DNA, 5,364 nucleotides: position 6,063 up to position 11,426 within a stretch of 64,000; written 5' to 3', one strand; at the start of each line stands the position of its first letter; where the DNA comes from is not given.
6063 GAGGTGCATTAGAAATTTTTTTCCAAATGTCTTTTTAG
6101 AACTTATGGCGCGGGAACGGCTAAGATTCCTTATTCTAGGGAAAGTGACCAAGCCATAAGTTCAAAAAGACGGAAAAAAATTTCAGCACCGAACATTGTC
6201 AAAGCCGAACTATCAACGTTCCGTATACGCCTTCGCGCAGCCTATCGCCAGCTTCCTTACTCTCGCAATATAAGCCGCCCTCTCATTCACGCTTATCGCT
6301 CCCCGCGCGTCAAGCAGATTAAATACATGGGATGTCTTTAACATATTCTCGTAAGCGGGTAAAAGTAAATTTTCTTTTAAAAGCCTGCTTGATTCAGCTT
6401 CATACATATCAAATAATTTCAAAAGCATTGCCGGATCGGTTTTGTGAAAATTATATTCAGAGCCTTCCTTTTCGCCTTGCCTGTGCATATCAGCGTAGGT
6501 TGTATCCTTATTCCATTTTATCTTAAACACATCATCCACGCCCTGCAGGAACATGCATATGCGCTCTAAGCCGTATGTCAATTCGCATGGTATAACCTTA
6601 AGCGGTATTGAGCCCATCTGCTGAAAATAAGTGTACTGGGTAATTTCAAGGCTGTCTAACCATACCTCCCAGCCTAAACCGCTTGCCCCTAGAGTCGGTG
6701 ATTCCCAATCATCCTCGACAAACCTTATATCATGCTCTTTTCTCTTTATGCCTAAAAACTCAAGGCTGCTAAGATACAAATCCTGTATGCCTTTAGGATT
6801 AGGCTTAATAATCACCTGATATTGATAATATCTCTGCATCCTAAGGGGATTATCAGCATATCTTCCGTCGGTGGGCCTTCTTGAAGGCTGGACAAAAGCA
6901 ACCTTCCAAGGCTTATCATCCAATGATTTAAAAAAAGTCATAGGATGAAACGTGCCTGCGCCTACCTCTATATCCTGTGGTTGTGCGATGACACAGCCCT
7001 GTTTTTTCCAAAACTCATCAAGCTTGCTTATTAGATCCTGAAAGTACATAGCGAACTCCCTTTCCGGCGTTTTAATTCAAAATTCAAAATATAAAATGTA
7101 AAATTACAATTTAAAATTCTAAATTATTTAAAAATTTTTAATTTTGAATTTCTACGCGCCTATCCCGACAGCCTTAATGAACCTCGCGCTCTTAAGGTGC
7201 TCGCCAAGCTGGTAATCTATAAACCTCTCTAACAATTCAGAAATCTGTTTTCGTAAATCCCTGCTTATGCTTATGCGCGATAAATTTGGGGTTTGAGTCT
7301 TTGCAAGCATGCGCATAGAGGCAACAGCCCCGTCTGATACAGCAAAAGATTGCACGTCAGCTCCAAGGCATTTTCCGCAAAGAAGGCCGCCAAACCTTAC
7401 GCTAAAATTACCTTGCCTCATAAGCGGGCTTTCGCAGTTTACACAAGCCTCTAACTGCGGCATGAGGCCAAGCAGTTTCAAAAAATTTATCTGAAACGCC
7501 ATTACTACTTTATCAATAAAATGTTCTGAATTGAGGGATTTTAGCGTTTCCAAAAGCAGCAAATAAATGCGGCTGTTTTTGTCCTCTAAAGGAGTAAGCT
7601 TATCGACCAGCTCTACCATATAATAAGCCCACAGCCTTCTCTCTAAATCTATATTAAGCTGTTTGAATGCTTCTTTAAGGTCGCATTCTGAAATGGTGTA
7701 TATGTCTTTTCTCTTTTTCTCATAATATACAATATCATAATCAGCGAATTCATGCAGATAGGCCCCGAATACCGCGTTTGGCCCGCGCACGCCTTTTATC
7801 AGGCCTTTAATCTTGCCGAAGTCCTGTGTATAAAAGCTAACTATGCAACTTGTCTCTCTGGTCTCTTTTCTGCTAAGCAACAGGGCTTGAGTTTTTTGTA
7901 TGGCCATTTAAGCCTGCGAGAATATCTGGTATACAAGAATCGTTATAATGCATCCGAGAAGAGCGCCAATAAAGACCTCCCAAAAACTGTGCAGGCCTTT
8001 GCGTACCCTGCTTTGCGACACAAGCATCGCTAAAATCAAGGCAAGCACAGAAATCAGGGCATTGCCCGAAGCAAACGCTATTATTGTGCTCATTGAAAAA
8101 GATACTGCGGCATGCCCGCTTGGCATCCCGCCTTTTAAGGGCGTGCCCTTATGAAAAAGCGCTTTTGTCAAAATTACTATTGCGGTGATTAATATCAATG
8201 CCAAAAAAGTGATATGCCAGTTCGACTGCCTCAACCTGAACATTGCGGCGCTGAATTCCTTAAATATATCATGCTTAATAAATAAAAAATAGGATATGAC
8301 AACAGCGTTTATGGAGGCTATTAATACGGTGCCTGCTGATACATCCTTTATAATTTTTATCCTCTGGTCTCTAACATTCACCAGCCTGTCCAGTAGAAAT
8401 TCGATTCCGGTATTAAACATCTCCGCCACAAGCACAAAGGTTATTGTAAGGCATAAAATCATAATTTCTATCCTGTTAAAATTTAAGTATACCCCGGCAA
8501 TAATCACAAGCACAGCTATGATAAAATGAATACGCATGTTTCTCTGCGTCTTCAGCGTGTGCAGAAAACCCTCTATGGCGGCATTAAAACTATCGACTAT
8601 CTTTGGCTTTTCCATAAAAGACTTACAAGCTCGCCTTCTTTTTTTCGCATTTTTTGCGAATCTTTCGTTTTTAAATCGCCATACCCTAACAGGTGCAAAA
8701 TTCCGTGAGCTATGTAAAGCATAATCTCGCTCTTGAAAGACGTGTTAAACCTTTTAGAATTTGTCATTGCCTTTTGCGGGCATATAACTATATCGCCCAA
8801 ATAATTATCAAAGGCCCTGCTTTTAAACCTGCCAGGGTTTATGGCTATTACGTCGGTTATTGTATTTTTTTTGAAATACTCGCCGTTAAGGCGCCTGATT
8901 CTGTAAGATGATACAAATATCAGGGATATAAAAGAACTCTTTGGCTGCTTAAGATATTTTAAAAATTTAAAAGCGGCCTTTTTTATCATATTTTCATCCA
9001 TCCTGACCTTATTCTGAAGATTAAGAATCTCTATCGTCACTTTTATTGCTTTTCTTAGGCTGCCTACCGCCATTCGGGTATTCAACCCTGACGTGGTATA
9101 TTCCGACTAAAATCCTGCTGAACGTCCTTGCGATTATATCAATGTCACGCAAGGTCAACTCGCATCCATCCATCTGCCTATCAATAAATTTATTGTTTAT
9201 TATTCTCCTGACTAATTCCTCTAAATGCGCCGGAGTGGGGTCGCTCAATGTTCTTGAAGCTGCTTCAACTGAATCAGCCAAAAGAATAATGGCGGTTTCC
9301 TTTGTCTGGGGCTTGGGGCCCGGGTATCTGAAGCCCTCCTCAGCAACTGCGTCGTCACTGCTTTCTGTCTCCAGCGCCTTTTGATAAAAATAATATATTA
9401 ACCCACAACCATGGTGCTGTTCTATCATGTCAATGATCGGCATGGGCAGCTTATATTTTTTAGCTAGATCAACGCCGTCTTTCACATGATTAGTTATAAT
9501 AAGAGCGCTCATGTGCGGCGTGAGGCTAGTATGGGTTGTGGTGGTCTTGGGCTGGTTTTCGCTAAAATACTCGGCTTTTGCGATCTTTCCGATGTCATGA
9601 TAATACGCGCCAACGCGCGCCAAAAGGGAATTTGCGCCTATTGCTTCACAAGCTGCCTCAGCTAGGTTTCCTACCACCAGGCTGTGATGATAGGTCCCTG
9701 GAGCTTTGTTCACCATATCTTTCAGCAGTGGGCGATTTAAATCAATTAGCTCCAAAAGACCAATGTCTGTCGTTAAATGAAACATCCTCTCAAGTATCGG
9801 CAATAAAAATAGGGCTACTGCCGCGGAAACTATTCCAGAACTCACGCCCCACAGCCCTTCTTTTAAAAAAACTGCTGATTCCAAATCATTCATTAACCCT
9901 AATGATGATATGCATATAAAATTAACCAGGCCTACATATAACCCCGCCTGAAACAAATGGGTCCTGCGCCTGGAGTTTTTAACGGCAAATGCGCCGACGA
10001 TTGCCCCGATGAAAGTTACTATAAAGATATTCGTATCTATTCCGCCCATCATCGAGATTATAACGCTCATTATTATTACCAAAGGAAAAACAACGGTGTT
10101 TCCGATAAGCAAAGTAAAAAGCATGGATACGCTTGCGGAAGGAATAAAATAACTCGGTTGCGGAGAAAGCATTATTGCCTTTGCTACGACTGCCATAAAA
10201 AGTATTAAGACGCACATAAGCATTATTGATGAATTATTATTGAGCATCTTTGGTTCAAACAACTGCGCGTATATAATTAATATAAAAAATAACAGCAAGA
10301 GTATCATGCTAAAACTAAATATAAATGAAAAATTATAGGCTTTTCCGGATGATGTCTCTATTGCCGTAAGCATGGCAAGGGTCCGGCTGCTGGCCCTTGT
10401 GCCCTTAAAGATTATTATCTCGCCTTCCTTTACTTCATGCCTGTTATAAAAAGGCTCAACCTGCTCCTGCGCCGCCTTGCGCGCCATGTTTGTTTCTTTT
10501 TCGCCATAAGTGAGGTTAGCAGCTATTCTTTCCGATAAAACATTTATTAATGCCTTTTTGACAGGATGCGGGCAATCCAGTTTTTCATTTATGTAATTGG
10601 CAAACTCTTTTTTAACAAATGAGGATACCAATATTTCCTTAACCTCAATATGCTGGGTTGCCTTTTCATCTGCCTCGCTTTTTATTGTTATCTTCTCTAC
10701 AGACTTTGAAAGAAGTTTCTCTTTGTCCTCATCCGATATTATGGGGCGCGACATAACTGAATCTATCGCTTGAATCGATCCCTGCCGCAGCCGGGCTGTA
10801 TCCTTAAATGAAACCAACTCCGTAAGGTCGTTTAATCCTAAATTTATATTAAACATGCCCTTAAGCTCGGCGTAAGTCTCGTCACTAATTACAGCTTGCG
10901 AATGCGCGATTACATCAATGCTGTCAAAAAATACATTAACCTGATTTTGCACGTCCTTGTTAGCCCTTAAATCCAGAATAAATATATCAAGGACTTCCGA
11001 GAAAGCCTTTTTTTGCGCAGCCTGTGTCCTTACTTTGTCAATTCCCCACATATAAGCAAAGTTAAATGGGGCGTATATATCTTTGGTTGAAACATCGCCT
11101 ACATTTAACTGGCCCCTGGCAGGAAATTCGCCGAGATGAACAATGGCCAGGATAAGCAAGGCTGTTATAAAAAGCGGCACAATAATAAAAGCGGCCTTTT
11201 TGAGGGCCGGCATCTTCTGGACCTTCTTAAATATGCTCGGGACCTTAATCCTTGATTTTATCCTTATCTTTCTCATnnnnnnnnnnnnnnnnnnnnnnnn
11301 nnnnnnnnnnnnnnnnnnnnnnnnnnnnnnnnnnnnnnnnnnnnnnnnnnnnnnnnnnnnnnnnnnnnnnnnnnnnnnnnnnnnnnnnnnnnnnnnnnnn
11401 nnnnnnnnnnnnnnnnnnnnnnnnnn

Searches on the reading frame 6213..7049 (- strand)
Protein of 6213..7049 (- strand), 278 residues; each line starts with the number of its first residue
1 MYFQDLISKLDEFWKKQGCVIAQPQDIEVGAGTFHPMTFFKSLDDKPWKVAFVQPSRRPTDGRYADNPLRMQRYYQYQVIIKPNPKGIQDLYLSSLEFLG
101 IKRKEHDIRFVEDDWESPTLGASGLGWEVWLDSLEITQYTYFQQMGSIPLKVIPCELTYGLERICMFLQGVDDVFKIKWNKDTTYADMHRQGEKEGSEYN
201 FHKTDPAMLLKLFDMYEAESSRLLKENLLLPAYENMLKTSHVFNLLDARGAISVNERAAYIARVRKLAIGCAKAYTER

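Call 42: search_protein_families(library=pfam, max_evalue=0.00001, proteins=[window:6213-7049:-])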
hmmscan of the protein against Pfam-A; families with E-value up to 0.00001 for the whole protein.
window:6213-7049:- (278 aa): 1 family
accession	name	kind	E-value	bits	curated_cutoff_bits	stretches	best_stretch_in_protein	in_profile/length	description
PF02091.20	tRNA-synt_2e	-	3e-137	456.9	27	1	3-277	1-275/278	Glycyl-tRNA synthetase alpha subunit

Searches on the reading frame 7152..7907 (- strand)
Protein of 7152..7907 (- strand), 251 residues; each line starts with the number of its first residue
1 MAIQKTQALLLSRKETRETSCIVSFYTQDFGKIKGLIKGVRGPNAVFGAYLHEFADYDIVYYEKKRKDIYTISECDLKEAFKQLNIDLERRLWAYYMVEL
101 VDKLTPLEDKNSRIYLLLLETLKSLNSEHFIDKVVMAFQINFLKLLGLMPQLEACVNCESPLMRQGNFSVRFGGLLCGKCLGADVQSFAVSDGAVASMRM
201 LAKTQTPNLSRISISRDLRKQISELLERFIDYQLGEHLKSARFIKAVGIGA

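Call 42: search_protein_families(library=pfam, max_evalue=0.00001, proteins=[window:7152-7907:-])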
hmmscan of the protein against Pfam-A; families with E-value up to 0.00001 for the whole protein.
window:7152-7907:- (251 aa): 2 families
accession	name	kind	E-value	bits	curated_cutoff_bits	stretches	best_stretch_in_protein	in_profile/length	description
PF02565.21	RecO_C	-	1.3e-33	116.5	22.1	1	87-240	3-155/157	Recombination protein O C terminal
PF11967.14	RecO_N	-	6e-18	65.1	27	1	1-81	1-80/80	Recombination protein O N terminal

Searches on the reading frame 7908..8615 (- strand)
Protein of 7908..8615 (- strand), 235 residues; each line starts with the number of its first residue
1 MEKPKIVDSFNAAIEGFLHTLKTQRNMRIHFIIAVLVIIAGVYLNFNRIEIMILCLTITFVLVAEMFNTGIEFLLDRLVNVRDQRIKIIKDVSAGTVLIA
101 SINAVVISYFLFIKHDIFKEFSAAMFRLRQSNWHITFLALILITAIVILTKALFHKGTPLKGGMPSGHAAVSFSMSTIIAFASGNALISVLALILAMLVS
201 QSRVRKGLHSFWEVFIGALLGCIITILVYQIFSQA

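Call 63: search_protein_families(library=pfam, max_evalue=0.0001, proteins=[window:7908-8615:-])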
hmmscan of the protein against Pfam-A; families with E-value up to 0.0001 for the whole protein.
window:7908-8615:- (235 aa): 3 families
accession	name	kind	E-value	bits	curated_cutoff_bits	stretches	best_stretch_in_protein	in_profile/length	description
PF01219.24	DAGK_prokar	-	2.8e-29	101.4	22.3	1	12-112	2-102/102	Prokaryotic diacylglycerol kinase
PF01569.27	PAP2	-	1.6e-12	47.8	27.2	1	161-233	48-126/130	PAP2 superfamily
PF13515.12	FUSC_2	-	7.3e-05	23.3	25.6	0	191-233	16-58/126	Fusaric acid resistance protein-like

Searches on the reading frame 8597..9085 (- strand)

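Call 63: search_protein_families(library=pfam, max_evalue=0.0001, proteins=[window:8597-9085:-])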
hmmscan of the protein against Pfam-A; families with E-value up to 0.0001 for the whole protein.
window:8597-9085:- (162 aa): 1 family
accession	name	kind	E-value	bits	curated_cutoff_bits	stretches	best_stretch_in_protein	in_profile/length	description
PF02130.23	YbeY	-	4.3e-29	101.4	25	1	31-155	8-127/129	Endoribonuclease YbeY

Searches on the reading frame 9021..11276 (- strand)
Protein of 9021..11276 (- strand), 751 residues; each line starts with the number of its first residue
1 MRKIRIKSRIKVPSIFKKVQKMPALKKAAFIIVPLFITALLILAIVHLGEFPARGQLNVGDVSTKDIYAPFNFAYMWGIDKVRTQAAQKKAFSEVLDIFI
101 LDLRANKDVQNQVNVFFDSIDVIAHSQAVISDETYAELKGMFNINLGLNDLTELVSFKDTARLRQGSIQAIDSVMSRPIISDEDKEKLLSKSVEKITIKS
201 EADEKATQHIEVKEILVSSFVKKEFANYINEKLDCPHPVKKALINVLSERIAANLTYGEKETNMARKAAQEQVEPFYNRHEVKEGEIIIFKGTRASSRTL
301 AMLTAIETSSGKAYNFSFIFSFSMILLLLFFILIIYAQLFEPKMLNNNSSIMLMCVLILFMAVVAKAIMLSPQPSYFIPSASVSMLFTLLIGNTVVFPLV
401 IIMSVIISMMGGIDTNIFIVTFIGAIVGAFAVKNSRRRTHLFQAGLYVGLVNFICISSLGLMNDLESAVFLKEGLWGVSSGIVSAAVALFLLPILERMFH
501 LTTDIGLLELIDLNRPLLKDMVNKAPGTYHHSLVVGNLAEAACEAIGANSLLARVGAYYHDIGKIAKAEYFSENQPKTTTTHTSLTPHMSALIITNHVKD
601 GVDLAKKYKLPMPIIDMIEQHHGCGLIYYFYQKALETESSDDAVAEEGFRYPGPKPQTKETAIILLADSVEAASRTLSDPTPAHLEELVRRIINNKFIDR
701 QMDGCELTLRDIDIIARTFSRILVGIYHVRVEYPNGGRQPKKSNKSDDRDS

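Call 63: search_protein_families(library=pfam, max_evalue=0.0001, proteins=[window:9021-11276:-])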
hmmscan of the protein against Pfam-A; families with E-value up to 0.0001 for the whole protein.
window:9021-11276:- (751 aa): 4 families
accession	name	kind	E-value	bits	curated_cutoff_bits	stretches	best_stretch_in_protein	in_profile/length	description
PF07698.17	7TM-7TMR_HD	-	2.7e-33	115.9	29.4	1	322-503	7-190/190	7TM receptor with intracellular HD hydrolase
PF07697.16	7TMR-HDED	-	1.3e-27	97.7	27.6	1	58-307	1-221/224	7TM-HD extracellular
PF01966.28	HD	-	1.9e-16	60.8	22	1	528-672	1-115/116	HD domain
PF08668.18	HDOD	-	3e-05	24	22.9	1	527-622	94-194/196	HDOD domain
